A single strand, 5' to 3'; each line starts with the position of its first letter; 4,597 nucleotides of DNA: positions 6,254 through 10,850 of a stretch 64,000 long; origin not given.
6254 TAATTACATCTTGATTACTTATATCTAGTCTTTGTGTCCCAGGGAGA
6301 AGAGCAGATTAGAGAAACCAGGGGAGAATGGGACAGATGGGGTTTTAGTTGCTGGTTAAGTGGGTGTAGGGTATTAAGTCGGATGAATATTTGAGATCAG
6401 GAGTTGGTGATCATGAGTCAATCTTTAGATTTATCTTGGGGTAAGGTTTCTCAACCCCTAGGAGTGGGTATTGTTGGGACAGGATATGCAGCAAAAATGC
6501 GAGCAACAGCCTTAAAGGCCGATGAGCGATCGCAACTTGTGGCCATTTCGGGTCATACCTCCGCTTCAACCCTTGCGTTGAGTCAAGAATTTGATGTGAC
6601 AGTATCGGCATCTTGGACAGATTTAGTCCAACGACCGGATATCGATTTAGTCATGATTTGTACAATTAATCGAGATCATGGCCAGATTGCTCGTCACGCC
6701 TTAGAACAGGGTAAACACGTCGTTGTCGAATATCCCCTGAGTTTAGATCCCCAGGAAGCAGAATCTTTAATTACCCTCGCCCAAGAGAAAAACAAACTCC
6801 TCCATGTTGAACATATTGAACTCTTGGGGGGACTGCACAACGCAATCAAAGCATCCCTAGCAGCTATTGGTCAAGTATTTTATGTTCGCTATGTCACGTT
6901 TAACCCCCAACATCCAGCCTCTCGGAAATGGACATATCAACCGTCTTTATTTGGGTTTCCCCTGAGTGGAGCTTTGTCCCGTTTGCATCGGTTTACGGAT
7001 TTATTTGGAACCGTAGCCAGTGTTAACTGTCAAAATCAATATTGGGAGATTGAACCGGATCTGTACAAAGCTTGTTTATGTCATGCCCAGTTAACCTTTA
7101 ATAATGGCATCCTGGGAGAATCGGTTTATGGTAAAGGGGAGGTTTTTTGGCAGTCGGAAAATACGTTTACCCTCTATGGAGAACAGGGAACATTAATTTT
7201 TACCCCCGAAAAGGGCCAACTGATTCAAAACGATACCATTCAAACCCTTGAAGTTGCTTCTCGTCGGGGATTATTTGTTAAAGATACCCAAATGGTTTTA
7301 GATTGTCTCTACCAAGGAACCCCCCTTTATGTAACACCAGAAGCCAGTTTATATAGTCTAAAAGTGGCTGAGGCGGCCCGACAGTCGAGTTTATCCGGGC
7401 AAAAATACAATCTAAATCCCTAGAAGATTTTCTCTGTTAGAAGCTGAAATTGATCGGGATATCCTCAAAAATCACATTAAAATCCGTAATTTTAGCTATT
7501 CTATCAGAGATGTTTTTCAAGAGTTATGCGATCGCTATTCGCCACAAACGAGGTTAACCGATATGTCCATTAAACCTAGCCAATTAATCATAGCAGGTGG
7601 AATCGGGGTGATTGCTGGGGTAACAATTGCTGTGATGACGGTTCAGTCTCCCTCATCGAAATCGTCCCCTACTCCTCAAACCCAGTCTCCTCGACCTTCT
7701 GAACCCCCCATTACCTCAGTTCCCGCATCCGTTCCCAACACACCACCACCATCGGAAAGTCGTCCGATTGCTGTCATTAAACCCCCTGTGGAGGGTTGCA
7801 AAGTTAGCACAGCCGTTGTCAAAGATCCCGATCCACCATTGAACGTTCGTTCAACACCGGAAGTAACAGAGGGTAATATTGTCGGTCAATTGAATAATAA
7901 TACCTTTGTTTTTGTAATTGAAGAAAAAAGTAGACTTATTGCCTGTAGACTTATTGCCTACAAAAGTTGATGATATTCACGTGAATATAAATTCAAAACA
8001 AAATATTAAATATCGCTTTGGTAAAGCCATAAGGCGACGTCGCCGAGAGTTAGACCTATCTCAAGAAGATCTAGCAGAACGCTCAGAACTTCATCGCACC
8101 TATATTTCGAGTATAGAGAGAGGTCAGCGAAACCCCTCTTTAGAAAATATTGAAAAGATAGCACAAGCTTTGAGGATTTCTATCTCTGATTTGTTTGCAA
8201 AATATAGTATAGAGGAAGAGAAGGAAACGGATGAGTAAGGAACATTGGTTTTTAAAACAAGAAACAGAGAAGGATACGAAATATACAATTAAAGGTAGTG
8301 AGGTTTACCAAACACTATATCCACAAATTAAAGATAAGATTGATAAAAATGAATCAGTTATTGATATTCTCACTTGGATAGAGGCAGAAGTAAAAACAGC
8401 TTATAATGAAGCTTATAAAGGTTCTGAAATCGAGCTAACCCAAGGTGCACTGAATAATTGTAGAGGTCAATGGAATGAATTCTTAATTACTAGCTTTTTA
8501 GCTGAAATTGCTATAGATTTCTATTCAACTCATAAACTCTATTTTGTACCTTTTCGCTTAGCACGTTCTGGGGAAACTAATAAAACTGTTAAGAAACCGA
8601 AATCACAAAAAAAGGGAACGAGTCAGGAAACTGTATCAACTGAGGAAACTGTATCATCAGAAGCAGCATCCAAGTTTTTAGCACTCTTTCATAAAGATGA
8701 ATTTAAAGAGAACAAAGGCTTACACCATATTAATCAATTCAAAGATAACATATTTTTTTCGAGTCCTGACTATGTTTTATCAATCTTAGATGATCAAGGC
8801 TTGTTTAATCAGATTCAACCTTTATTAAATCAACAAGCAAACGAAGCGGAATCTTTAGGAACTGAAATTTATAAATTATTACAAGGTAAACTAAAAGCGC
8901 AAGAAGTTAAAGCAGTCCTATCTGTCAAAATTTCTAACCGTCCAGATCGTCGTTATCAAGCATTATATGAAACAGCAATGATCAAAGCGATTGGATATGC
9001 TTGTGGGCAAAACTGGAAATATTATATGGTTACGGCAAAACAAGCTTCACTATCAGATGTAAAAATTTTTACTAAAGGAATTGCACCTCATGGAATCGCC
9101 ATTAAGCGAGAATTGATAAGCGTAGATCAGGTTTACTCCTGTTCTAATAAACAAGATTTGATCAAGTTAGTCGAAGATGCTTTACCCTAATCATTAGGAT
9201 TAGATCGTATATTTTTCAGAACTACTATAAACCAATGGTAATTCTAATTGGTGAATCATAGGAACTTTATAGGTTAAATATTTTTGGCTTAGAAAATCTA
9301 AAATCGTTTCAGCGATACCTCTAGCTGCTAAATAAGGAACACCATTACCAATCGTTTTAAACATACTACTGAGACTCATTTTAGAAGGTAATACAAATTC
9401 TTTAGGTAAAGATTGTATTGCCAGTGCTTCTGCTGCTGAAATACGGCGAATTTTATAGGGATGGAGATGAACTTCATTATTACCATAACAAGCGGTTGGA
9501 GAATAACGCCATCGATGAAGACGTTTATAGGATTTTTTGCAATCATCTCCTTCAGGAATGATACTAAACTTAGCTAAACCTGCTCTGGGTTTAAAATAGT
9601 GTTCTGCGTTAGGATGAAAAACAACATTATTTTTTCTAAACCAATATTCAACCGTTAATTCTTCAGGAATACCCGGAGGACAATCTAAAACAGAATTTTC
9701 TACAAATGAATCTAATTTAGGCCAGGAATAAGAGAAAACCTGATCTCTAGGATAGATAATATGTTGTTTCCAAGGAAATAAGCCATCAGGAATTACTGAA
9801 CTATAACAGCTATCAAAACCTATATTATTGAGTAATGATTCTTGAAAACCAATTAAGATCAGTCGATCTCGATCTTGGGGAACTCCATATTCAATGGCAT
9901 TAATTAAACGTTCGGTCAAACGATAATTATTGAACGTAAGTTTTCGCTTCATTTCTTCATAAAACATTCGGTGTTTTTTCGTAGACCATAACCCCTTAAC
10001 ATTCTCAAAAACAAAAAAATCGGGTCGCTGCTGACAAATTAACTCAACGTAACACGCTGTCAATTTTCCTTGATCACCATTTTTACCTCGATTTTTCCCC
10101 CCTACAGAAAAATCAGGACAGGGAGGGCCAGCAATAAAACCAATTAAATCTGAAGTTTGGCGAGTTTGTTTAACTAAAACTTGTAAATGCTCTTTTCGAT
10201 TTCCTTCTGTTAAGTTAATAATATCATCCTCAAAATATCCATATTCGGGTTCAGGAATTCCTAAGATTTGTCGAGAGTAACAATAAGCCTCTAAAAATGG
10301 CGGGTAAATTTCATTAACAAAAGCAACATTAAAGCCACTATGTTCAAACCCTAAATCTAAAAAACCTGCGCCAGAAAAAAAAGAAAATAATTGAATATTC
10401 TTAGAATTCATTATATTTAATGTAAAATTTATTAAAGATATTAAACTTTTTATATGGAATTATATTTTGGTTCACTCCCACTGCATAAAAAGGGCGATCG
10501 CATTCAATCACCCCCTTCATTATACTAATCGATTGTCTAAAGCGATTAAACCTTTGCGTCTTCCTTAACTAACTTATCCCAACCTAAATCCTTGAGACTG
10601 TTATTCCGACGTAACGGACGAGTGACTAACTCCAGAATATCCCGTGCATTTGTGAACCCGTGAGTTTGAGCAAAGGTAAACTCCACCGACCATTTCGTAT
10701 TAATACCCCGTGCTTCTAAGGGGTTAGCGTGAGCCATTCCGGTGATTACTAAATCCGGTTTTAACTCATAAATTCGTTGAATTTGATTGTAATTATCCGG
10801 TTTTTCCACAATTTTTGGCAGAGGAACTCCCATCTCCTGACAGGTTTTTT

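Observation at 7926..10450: Complete C-protein / endonuclease / m5C-methyltransferase cassette that appears to truncate an SH3b gene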

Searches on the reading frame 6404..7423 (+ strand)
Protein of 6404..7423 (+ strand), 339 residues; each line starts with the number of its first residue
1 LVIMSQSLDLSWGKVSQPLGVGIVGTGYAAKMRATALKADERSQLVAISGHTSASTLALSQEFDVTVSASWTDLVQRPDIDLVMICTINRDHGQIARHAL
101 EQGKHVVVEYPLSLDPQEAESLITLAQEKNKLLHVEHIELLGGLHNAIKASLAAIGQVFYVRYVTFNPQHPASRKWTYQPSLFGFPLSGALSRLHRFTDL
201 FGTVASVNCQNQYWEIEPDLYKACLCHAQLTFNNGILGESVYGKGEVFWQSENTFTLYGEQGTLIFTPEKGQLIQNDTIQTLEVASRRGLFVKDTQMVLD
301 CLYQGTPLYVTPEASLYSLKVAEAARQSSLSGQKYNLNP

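Call 4: search_protein_families(library=pfam, proteins=[window:6404-7423:+], max_evalue=0.01)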
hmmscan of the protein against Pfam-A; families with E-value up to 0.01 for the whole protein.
window:6404-7423:+ (339 aa): 3 families
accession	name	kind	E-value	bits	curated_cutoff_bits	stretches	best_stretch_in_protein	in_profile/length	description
PF01408.29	GFO_IDH_MocA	-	2.3e-28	99.7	24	1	20-137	2-120/120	Oxidoreductase family, NAD-binding Rossmann fold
PF02894.22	GFO_IDH_MocA_C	-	4.3e-19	69.6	22.9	1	155-337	9-218/218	Oxidoreductase family, C-terminal alpha/beta domain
PF03447.22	NAD_binding_3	-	1.5e-07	32.6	24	1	20-136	1-116/116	Homoserine dehydrogenase, NAD binding domain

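Call 10: find_related_loci(query=window:6404-7423:+, collection=genome_contigs, flank=8000)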
Query window:6404-7423:+ (339 aa) in genome_contigs; peptide patterns used: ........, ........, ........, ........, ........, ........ (x = any residue, [..] = any of these).
144 stretches matched a pattern; 40 encode a relative of the query (tblastn E <= 1e-3); 40 distinct loci.
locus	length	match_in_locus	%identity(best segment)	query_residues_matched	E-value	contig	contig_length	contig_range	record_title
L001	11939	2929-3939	85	2-338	0e+0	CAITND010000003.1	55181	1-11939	MAG: uncultured Oscillatoriales cyanobacterium isolate KTt_bin-1839 genome assembly, contig: bin-1839:003/277, whole gen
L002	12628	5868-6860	85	3-333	0e+0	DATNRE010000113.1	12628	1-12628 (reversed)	MAG TPA_asm: Candidatus Obscuribacterales bacterium isolate SMAG_U16525 k141_721153, whole genome shotgun sequence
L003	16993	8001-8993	85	3-333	0e+0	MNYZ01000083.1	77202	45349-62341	MAG: Oscillatoriales cyanobacterium CG2_30_40_61 cg2_3.0_scaffold_99_c, whole genome shotgun sequence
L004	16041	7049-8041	85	3-333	0e+0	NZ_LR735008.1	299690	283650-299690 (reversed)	Planktothrix paucivesiculata PCC 9631 isolate BBR_PRJEB10994, whole genome shotgun sequence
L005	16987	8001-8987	84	3-331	0e+0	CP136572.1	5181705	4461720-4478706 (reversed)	MAG: Planktothrix sp. GU0601_MAG3 chromosome, complete genome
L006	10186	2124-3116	85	3-333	0e+0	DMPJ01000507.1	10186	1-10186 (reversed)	MAG TPA_asm: Planktothrix sp. UBA8402 contig_6560, whole genome shotgun sequence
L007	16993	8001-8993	84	3-333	0e+0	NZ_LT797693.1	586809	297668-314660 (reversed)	Planktothrix sp. PCC 11201 isolate BBR_PRJEB10991, whole genome shotgun sequence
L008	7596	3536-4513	75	4-329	1e-167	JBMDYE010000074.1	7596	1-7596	MAG: Planktothrix sp. isolate FCentRs1_7 FCentRs1_contig74, whole genome shotgun sequence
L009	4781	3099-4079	65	11-333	5e-145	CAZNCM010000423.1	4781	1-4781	MAG TPA_asm: uncultured Lyngbya sp. isolate SRP063590_co1_67 genome assembly, contig: NODE_18470_length_4781_cov_4.16314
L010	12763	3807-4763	64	15-333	6e-141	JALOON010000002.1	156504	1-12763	MAG: Oscillatoriaceae cyanobacterium Prado104 scaffold_84, whole genome shotgun sequence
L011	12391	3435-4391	66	15-333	3e-141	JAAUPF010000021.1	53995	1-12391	MAG: Richelia sp. CSU_2_1 NODE_91_length_53995_cov_7.73613, whole genome shotgun sequence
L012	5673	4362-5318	64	15-333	9e-137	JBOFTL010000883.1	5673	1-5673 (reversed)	MAG: Microcoleus sp. isolate WFFMC_MAG_631 k139_88246_flag=1_multi=4.8789_len=5673, whole genome shotgun sequence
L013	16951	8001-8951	61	16-332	3e-131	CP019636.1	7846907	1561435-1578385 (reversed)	Nostocales cyanobacterium HT-58-2, complete sequence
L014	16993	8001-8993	60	13-338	1e-130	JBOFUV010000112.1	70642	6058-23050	MAG: Microcoleaceae cyanobacterium isolate WFFMC_MAG_595 k139_24879_flag=0_multi=10.9915_len=70642, whole genome shotgun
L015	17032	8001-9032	55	2-338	6e-128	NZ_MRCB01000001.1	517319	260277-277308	Hydrococcus rivularis NIES-593 NIES-593_Scaffold_1, whole genome shotgun sequence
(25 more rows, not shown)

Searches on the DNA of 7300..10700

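Call 60: search_rna_families(source=window, start=7300, end=10700, threshold=gathering)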
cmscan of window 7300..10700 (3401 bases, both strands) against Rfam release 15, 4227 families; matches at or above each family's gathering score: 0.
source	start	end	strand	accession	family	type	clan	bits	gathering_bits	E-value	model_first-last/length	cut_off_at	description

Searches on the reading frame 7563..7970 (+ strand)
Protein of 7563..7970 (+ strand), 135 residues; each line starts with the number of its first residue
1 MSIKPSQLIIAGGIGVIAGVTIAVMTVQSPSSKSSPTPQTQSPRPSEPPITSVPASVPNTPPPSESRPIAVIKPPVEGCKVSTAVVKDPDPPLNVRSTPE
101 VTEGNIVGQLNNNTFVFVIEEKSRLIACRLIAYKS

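Call 4: search_protein_families(library=pfam, proteins=[window:7563-7970:+], max_evalue=0.01)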
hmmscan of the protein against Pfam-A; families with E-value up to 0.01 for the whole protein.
window:7563-7970:+ (135 aa): 1 family
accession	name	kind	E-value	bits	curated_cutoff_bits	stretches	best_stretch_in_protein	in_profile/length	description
PF08239.17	SH3_3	-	0.0061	17.2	27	1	93-123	3-32/54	Bacterial SH3 domain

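Call 5: search_protein_families(library=ncbifam, proteins=[window:7563-7970:+], max_evalue=0.01)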
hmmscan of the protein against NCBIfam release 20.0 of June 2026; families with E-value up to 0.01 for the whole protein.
window:7563-7970:+ (135 aa): 0 families

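Call 14: find_encoding_contigs(protein=window:7563-7970:+, flank=6000, max_places=10)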
Protein window:7563-7970:+ (135 aa): no gene with exactly this product is on record in the collection.

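Call 16: find_homologous_proteins(query=window:7563-7970:+, max_evalue=0.001)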
Query window:7563-7970:+ (135 aa): 10 proteins with E <= 0.001 among 28 candidates.
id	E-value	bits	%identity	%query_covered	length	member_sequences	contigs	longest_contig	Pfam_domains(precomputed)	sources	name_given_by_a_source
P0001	9.4e-77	273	100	100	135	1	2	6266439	-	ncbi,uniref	ncbi:SH3 type 3 domain protein [Planktothrix tepida]|uniref:SH3 type 3 domain protein n=1 Tax=Plankt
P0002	5.7e-22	96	50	93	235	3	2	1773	PF08239.18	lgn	-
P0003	8.5e-20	89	49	90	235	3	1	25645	PF08239.18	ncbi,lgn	-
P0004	1.7e-19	88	46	93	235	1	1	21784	PF08239.18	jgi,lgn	jgi:predicted secreted protein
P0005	1.7e-19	88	46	93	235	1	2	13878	PF08239.18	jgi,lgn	jgi:predicted secreted protein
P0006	1.7e-19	88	48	90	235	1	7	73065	PF08239.18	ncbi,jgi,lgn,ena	jgi:hypothetical protein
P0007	1.7e-18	85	46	93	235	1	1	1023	PF08239.18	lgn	-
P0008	1.4e-17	82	44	96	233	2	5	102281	PF08239.18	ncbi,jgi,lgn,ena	jgi:hypothetical protein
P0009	4.6e-17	80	53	58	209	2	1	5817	PF08239.18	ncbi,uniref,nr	ncbi:MAG: SH3 domain-containing protein [Okeania sp. SIO2F4]|uniref:SH3 domain-containing protein n=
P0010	3.1e-16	77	60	47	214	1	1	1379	PF08239.18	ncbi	-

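Call 19: find_encoding_contigs(protein=P0006, flank=6000, max_places=4)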
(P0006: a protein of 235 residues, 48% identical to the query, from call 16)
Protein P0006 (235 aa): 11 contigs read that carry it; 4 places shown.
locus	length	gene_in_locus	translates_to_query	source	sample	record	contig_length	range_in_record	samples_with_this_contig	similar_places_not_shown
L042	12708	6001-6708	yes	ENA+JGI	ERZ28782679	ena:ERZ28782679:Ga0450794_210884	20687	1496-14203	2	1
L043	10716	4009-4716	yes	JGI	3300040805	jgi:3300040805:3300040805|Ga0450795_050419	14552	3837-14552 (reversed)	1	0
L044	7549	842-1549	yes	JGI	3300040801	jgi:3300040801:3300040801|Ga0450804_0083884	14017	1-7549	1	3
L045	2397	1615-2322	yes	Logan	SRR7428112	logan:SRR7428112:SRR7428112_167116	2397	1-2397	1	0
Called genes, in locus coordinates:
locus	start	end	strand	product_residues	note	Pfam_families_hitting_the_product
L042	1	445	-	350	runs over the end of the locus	PF02685:Glucokinase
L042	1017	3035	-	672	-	PF12439:GDE_N, PF06202:GDE_C, PF22422:MGH1-like_GH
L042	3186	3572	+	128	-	PF14213:DUF4325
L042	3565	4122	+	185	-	-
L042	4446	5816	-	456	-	PF05729:NACHT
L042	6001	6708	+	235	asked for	PF08239:SH3_3 (weak)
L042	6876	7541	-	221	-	PF01427:Peptidase_M15, PF02557:VanY (faint)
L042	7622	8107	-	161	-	-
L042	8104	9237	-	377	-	PF02463:SMC_N (faint), PF13175:AAA_15, PF13476:AAA_23 (weak), PF13304:AAA_21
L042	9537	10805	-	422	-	PF00206:Lyase_1, PF10397:ADSL_C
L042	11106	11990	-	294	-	-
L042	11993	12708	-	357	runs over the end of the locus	PF02463:SMC_N, PF13175:AAA_15, PF13476:AAA_23, PF00004:AAA (faint), PF00005:ABC_tran (faint), PF13304:AAA_21, PF13175:AAA_15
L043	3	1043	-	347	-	?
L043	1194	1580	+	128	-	PF14213:DUF4325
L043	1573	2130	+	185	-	-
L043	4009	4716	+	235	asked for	PF08239:SH3_3 (weak)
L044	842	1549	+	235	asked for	PF08239:SH3_3 (weak)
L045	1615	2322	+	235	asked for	PF08239:SH3_3 (weak)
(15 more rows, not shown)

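Call 20: find_encoding_contigs(protein=P0008, flank=6000, max_places=4)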
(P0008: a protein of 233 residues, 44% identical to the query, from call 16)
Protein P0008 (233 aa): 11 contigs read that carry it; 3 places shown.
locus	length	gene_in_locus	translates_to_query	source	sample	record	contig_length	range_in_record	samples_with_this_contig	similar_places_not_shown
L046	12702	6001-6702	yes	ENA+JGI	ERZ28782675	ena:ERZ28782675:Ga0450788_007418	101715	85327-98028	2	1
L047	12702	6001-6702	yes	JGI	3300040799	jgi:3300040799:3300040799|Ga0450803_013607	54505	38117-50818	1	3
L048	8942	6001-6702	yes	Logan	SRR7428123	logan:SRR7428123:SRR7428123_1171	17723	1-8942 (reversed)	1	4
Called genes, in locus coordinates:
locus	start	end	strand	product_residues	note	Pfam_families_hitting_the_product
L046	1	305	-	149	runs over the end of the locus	PF01471:PG_binding_1, PF09374:PG_binding_3 (faint), PF01471:PG_binding_1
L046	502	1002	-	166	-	-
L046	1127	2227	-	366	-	PF00890:FAD_binding_2 (weak), PF01266:DAO (weak), PF01494:FAD_binding_3, PF03486:HI0933_like (faint), PF04820:Trp_halogenase (faint), PF07992:Pyr_redox_2, PF12831:FAD_oxidored, PF13450:NAD_binding_8, +2 more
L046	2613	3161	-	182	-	PF01765:RRF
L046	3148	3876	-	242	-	PF00696:AA_kinase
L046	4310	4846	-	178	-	PF00578:AhpC-TSA, PF08534:Redoxin, PF13905:Thioredoxin_8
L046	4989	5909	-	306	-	PF00491:Arginase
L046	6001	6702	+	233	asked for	PF08239:SH3_3 (weak)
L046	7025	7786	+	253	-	PF00427:PBS_linker_poly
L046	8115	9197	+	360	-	PF00124:Photo_RC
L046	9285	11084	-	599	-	PF00069:Pkinase, PF14531:Kinase-like (faint), PF07714:PK_Tyr_Ser-Thr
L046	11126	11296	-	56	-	-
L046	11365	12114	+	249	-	PF22727:NCH2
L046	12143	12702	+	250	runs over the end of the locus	PF02311:AraC_binding, PF07883:Cupin_2 (weak)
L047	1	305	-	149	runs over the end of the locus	PF01471:PG_binding_1, PF09374:PG_binding_3 (faint), PF01471:PG_binding_1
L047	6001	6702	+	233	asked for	PF08239:SH3_3 (weak)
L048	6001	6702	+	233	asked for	PF08239:SH3_3 (weak)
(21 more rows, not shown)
